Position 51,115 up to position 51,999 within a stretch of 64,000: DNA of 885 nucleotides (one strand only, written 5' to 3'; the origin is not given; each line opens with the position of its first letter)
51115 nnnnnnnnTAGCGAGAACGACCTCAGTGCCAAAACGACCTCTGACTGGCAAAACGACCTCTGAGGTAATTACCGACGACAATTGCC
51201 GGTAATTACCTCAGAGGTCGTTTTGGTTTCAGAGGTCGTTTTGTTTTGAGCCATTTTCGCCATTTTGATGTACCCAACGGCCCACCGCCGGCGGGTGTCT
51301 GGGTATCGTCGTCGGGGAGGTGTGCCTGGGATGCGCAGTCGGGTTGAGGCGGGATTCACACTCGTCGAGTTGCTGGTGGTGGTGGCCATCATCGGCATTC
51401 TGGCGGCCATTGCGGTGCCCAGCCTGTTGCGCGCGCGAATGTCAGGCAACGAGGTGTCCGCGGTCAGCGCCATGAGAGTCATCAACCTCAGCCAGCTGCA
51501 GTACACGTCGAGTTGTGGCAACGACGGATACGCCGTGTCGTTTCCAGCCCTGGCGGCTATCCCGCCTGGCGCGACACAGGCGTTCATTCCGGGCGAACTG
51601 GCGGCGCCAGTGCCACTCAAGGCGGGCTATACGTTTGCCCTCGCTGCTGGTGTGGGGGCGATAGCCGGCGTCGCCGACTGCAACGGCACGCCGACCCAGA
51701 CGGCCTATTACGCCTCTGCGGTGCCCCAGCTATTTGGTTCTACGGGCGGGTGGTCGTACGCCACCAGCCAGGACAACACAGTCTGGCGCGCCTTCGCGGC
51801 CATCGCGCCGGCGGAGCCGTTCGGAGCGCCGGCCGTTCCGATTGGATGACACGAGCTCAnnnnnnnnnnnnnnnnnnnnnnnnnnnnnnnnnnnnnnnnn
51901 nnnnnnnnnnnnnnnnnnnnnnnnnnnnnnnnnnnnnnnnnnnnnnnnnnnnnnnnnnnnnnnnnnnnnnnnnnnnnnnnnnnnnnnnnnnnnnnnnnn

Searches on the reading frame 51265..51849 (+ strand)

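Call 41: search_protein_families(library=pfam, proteins=[window:51265-51849:+])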
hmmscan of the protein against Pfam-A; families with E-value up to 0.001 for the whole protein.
window:51265-51849:+ (194 aa): 1 family
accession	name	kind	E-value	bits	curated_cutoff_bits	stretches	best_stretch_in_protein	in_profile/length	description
PF07963.17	N_methyl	-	3.1e-08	33.3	21.2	1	26-51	2-27/27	Prokaryotic N-terminal methylation motif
